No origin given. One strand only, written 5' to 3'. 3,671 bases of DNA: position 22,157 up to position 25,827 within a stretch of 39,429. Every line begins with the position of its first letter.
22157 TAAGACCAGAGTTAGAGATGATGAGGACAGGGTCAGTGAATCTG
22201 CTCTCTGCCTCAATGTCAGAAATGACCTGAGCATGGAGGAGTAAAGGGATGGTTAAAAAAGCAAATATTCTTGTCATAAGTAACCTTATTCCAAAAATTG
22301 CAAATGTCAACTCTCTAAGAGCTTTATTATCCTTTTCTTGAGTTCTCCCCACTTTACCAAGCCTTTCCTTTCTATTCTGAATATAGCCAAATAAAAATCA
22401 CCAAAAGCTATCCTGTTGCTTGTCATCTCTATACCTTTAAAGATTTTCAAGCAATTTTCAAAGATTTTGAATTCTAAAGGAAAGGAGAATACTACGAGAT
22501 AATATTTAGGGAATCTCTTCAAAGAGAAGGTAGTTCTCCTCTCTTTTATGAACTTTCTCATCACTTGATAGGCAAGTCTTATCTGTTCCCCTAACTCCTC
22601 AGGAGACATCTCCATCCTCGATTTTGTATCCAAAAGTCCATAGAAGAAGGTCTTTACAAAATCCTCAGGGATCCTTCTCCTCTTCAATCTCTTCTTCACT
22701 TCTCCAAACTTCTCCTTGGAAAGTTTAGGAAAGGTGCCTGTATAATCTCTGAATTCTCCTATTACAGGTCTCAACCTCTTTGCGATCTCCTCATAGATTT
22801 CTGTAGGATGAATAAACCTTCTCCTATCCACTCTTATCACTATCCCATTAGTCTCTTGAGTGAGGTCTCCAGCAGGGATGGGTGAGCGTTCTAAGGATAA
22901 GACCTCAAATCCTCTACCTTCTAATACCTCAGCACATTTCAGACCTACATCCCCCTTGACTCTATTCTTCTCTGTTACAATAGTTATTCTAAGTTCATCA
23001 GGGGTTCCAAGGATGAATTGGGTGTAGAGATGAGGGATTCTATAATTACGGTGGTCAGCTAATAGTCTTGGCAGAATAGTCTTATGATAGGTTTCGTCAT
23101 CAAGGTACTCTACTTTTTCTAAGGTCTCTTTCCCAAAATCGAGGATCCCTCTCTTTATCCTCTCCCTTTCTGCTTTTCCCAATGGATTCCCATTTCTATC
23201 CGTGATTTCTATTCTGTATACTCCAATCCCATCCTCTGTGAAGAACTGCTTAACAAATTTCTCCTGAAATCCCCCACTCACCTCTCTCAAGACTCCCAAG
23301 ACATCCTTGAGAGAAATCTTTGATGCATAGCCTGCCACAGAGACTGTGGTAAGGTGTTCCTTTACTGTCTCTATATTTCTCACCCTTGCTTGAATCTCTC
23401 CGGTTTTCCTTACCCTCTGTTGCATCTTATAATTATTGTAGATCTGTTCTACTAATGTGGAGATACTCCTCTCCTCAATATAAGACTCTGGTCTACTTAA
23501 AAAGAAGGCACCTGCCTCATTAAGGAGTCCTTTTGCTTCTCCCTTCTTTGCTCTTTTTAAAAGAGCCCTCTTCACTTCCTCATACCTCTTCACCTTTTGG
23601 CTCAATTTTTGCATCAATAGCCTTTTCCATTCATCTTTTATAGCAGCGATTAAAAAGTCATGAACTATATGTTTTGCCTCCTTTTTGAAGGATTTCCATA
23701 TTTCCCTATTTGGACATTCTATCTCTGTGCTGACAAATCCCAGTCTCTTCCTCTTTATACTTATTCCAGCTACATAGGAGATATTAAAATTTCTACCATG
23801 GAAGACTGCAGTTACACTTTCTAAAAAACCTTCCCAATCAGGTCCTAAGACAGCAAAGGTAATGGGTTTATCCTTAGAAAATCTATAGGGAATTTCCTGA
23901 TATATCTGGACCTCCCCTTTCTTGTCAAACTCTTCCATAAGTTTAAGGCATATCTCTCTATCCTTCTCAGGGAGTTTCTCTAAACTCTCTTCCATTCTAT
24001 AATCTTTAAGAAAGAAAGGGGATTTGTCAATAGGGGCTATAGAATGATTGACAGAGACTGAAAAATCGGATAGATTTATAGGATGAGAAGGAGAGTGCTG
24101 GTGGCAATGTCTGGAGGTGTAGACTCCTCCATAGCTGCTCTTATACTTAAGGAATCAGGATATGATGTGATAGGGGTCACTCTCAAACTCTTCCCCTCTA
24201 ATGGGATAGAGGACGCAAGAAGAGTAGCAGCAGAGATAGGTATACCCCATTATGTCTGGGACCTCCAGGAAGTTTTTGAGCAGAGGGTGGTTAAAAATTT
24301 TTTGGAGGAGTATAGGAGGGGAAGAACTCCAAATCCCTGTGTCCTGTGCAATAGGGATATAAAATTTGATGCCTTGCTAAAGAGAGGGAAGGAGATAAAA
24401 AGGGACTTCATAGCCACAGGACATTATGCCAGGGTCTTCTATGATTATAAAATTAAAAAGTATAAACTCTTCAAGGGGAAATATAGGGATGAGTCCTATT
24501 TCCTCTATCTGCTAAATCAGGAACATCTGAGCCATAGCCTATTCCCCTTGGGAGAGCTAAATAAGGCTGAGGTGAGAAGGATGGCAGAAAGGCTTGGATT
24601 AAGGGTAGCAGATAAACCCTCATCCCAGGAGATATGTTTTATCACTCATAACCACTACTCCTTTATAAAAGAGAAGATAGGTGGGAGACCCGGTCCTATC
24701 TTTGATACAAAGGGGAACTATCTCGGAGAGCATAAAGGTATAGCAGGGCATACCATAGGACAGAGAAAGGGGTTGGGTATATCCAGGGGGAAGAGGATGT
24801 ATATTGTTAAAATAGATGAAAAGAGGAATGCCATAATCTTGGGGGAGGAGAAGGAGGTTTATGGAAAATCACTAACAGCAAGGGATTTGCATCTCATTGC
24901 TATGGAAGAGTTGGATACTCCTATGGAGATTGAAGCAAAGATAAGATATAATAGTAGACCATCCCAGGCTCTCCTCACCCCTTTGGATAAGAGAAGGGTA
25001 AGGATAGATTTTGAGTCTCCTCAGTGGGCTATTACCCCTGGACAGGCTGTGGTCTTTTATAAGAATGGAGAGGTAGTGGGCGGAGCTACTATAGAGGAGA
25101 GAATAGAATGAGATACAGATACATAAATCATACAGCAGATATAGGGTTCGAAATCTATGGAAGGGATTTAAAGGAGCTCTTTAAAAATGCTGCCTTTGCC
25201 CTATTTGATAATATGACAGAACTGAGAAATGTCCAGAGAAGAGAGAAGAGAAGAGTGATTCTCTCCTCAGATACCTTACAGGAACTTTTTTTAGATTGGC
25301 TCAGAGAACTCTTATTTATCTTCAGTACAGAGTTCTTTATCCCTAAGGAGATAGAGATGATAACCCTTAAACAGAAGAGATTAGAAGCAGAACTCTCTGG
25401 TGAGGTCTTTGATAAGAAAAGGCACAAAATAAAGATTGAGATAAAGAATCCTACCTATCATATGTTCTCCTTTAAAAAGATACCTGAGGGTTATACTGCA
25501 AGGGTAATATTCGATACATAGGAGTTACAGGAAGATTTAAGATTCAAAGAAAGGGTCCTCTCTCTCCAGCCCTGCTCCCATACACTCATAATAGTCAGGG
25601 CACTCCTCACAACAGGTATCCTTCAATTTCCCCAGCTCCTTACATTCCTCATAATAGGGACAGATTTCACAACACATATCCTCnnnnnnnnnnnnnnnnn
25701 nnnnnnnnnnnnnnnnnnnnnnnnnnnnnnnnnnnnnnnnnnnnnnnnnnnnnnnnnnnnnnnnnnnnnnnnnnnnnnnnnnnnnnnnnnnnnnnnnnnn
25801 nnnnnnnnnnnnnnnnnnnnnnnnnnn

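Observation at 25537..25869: Tandem paralogous Met-Cys-Cys mini-proteins with a duplicated CC-x2-C-x5-C unit; one is missing from the ORF track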

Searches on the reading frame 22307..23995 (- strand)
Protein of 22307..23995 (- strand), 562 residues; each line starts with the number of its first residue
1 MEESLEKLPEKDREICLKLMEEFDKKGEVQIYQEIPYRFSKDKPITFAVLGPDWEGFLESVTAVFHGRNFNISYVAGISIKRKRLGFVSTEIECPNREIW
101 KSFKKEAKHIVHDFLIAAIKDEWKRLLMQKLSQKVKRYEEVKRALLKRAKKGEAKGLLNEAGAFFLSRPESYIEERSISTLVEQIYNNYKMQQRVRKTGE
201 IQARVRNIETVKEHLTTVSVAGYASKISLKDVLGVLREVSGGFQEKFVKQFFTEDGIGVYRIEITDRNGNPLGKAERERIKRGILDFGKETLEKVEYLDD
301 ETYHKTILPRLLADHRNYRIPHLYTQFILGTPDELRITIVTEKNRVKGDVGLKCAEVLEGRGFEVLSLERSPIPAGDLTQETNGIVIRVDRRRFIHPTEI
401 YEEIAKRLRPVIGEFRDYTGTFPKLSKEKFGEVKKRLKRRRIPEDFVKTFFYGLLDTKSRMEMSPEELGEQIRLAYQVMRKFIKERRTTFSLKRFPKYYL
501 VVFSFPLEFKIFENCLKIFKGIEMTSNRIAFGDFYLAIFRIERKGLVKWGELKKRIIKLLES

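Call 11: search_protein_families(library=pfam, proteins=[window:22307-23995:-], max_evalue=0.001)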
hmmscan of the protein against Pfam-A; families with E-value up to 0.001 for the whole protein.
window:22307-23995:- (562 aa): 1 family
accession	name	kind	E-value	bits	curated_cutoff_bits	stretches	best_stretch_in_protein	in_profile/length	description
PF22629.2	ACT_AHAS_ss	-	0.00097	19.7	27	0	56-97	10-50/67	AHAS small subunit-like ACT domain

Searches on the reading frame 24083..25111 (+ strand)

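Call 11: search_protein_families(library=pfam, proteins=[window:24083-25111:+], max_evalue=0.001)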
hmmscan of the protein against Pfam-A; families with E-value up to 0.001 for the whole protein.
window:24083-25111:+ (342 aa): 8 families
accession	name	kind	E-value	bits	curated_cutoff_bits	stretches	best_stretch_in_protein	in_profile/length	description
PF03054.22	tRNA_Me_trans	-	1.9e-63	214.3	20.6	1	4-188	2-201/202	tRNA methyl transferase HUP domain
PF20259.3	tRNA_Me_trans_M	-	3.6e-18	65.3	27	1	193-254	2-65/66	tRNA methyl transferase PRC-barrel domain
PF20258.4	tRNA_Me_trans_C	-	6.3e-18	65.3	20.6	1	262-337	2-77/77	Aminomethyltransferase beta-barrel domain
PF24167.1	DUF7411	-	4.6e-08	33.3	28.7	1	5-74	3-71/194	Family of unknown function (DUF7411)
PF00764.25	Arginosuc_synth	-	1.3e-05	25.7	27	1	4-68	1-68/162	Arginosuccinate synthase N-terminal HUP domain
PF06508.19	QueC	-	2.1e-05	24.6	22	1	5-62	2-61/210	Queuosine biosynthesis protein QueC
PF02540.23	NAD_synthase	-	2.3e-05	24.1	21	1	4-67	20-87/242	NAD synthase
PF00733.27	Asn_synthase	-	0.0002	21.6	21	1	4-61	19-79/354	Asparagine synthase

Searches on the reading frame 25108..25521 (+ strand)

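Call 11: search_protein_families(library=pfam, proteins=[window:25108-25521:+], max_evalue=0.001)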
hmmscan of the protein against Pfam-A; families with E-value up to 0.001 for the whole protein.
window:25108-25521:+ (137 aa): 1 family
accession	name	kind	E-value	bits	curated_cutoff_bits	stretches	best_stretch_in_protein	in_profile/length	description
PF01951.21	Archease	-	2.7e-40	138.3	25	1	3-136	1-135/136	Archease protein family (MTH1598/TM1083)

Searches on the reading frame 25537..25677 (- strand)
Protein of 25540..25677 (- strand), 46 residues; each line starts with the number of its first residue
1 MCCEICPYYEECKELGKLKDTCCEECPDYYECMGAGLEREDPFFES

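Call 3: search_protein_families(library=pfam, proteins=[window:25540-25677:-], max_evalue=10)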
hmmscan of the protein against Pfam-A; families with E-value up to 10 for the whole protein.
seq(46 aa): 2 families
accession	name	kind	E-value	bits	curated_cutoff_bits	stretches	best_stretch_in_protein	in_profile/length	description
PF12423.13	KIF1B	-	0.19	12.4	22.2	1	9-46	12-37/46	Kinesin protein 1B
PF02467.21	Whib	-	0.55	11.3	23.6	1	21-42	29-50/65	Transcription factor WhiB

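Call 4: search_protein_families(library=ncbifam, proteins=[window:25540-25677:-], max_evalue=10)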
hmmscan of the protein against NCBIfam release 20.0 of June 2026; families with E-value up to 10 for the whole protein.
seq(46 aa): 0 families

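Call 10: find_homologous_proteins(query=window:25540-25677:-, max_evalue=10)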
Query seq(46 aa) (46 aa): 1 proteins with E <= 10 among 1 candidates.
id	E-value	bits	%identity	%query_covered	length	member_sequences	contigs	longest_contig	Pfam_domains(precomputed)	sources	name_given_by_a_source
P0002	4.4e-23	97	98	100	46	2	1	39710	-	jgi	-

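Call 13: find_encoding_contigs(protein=P0002, flank=3000)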
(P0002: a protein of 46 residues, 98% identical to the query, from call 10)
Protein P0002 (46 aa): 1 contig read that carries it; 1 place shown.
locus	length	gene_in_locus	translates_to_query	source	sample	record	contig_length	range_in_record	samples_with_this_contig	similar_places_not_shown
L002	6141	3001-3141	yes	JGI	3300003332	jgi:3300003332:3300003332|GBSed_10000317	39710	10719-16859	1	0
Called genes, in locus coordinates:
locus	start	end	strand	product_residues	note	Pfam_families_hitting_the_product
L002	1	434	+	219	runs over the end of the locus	-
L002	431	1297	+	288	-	-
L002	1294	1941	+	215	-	-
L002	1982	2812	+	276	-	PF00491:Arginase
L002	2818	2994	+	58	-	-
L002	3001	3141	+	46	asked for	-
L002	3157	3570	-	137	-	PF01951:Archease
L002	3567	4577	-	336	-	PF03054:tRNA_Me_trans, PF24167:DUF7411 (weak), PF20259:tRNA_Me_trans_M, PF20258:tRNA_Me_trans_C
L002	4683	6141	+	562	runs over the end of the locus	-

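Call 52: predict_structure(alignment_id=A4)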
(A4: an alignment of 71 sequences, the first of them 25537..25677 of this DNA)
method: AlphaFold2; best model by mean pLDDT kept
length: 46 residues; sequences in the alignment: 71
mean_pLDDT: 67.1   pTM: 0.39
mean pLDDT of the five models: 67.1, 62.4, 59.0, 53.0, 51.1
residues with pLDDT >= 90: 0; 70-90: 29; 50-70: 9; < 50: 8
segments of 3 or more residues with pLDDT < 50: 39-46
pLDDT, mean of each block of 10 residues (from residue 1): 74 78 72 58 44
secondary structure, 60 per line:
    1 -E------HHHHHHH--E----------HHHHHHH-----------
elements in order: H9-15 H29-35

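Call 55: search_solved_structures(query=A4, max_evalue=10, show_alignments=4)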
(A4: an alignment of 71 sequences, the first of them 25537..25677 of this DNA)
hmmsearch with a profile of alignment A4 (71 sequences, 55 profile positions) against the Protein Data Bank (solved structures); distinct sequences matched with E-value up to 10: 0.

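Call 58: fold_search(model_id=the predicted structure, library=pdb)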
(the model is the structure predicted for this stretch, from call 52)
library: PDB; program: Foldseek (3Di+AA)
matches with E <= 10: 0; with E <= 0.001: 0
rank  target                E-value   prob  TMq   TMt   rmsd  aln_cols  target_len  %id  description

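Call 68: search_protein_families(library=pfam, alignment_id=A4, max_evalue=1)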
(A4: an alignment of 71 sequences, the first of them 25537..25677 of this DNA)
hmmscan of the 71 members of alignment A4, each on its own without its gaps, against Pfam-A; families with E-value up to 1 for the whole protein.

A. member 1, window:25537-25677:- (46 aa): 2 families
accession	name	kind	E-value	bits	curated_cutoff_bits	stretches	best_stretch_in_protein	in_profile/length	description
PF12423.13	KIF1B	-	0.19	12.4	22.2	1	9-46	12-37/46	Kinesin protein 1B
PF02467.21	Whib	-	0.55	11.3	23.6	0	21-42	29-50/65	Transcription factor WhiB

B. families by the number of members that match (of 71 scanned): 8 families
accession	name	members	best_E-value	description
PF10967.13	DUF2769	14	0.018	Protein of unknown function (DUF2769)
PF00569.23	ZZ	1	0.1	Zinc finger, ZZ type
PF15507.11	DUF4649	1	0.11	Domain of unknown function (DUF4649)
PF25417.1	DUF7889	1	0.12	Family of unknown function (DUF7889)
PF10782.14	zf-C2HCIx2C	1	0.14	Zinc-finger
PF09376.16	NurA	1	0.16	NurA domain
PF12423.13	KIF1B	1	0.19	Kinesin protein 1B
PF02467.21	Whib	1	0.55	Transcription factor WhiB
